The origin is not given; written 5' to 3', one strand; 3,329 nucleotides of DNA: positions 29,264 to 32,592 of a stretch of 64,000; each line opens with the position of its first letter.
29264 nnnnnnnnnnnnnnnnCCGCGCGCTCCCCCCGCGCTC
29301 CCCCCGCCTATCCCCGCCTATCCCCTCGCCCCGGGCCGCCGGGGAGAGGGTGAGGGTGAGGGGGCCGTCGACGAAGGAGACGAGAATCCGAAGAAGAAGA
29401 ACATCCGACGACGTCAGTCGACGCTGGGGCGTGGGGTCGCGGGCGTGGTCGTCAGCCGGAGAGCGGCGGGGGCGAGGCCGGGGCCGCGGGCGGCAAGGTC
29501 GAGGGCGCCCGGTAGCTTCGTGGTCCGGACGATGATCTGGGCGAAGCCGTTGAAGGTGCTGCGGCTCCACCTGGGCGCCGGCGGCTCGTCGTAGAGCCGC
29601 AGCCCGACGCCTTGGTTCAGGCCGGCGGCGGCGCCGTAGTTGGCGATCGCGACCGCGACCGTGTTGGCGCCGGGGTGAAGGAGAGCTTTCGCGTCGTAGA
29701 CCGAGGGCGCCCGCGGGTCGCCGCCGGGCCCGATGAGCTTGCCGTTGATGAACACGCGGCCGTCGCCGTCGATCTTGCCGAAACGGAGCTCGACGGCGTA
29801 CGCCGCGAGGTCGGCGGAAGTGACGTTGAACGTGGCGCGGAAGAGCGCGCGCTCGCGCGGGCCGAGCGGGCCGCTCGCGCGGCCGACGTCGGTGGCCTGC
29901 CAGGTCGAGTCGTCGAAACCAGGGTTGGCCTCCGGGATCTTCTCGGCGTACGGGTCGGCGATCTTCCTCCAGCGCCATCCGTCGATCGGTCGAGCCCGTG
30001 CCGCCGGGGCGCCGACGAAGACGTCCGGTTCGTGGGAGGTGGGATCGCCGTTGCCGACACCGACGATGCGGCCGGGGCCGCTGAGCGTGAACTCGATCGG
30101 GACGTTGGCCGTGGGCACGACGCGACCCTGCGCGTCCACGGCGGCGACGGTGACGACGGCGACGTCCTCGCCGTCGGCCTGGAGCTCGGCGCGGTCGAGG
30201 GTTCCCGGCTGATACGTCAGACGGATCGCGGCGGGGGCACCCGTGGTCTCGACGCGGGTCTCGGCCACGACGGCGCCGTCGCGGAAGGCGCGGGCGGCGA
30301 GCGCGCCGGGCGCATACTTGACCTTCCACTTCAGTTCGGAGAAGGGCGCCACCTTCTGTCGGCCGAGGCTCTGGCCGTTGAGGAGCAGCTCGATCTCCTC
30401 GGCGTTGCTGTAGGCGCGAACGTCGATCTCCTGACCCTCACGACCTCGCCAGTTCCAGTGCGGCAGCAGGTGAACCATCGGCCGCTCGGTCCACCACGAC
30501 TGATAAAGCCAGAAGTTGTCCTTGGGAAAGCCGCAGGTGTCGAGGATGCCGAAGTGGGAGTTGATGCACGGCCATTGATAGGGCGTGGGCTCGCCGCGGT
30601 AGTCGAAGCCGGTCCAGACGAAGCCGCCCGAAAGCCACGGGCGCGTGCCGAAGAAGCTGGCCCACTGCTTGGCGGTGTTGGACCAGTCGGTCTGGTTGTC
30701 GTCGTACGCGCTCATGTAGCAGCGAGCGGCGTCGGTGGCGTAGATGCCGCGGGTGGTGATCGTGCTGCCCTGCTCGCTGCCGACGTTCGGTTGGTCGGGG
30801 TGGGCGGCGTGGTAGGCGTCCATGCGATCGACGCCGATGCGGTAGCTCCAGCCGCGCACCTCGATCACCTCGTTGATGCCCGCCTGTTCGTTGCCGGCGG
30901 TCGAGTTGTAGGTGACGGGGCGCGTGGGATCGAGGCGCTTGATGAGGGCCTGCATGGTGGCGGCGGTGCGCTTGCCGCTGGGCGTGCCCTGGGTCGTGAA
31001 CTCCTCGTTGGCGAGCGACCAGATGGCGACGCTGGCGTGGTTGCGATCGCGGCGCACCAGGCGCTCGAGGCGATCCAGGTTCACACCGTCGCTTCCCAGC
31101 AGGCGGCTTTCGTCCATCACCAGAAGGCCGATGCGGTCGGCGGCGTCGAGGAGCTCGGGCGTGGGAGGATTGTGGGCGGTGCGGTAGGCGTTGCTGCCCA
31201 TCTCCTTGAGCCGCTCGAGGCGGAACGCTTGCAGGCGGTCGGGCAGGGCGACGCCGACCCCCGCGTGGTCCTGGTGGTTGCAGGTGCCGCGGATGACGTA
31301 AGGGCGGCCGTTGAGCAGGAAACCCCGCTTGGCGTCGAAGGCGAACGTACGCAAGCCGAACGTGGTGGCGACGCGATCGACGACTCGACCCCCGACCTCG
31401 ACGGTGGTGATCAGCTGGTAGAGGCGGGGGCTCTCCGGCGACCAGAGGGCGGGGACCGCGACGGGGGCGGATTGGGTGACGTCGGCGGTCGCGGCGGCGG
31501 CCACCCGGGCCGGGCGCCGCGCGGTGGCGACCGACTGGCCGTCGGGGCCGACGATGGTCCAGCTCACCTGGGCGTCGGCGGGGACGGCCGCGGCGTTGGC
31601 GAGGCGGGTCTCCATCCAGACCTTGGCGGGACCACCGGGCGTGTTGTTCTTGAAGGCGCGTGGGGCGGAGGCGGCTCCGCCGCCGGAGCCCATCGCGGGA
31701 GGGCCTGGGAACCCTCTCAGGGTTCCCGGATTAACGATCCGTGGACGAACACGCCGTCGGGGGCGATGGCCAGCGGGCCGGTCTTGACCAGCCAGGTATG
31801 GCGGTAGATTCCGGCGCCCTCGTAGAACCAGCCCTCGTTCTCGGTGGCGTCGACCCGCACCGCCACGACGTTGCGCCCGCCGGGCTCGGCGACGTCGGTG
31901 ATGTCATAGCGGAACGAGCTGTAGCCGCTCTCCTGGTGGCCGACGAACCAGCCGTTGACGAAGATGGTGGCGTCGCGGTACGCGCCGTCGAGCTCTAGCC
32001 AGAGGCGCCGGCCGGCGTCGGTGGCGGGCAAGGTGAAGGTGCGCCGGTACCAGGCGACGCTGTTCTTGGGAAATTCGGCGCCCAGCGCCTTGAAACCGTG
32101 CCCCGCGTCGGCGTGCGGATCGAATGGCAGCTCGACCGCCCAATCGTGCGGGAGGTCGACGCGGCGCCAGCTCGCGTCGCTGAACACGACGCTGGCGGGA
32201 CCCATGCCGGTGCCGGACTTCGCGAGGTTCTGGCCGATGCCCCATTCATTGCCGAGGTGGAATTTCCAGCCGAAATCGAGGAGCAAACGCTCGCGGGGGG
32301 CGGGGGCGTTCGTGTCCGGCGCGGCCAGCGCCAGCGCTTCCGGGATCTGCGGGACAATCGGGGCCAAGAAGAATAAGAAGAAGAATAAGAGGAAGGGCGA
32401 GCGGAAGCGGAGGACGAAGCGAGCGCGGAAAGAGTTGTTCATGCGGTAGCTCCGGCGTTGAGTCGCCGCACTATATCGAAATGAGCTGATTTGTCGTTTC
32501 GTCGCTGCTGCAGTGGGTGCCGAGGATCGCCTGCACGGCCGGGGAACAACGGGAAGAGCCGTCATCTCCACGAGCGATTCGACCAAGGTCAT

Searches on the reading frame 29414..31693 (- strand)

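Call 25: search_protein_families(library=pfam, proteins=[window:29414-31693:-], max_evalue=0.001)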
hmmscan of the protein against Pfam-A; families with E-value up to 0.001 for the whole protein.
window:29414-31693:- (759 aa): 5 families
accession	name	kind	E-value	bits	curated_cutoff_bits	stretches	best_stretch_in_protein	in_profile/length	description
PF02836.23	Glyco_hydro_2_C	-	8.1e-32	111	21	1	123-384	6-280/302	Glycosyl hydrolases family 2, TIM barrel domain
PF18565.7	Glyco_hydro2_C5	-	1.6e-27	95.8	32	2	498-557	4-63/103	Glycoside hydrolase family 2 C-terminal domain 5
PF16355.11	DUF4982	-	4.2e-20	71.9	23.9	1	420-477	1-61/61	Domain of unknown function (DUF4982)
PF00703.27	Glyco_hydro_2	-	1.7e-14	54.9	23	1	21-115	16-109/109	Glycosyl hydrolases family 2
PF02837.24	Glyco_hydro_2_N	-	8.1e-07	29.6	28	1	616-687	67-137/169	Glycosyl hydrolases family 2, sugar binding domain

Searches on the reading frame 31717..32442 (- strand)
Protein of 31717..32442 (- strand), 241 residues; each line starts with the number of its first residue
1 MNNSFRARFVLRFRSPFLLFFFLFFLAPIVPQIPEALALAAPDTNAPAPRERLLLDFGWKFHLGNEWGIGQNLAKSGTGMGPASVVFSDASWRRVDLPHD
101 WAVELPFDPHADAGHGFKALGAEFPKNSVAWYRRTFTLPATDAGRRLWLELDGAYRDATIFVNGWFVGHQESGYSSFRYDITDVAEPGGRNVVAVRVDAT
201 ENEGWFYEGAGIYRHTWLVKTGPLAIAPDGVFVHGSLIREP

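Call 25: search_protein_families(library=pfam, proteins=[window:31717-32442:-], max_evalue=0.001)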
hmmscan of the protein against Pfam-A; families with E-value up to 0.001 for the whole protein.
window:31717-32442:- (241 aa): 3 families
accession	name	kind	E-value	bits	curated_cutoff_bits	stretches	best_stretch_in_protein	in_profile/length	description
PF02837.24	Glyco_hydro_2_N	-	1e-15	58.5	28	1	59-220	8-167/169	Glycosyl hydrolases family 2, sugar binding domain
PF22666.2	Glyco_hydro_2_N2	-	5.5e-09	36.7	27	1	124-203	44-123/167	Glycosyl hydrolase 2 galactose-binding domain-like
PF13364.12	BetaGal_ABD2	-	1.6e-06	29.3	23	1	126-202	33-111/112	Beta-galactosidase second all-beta domain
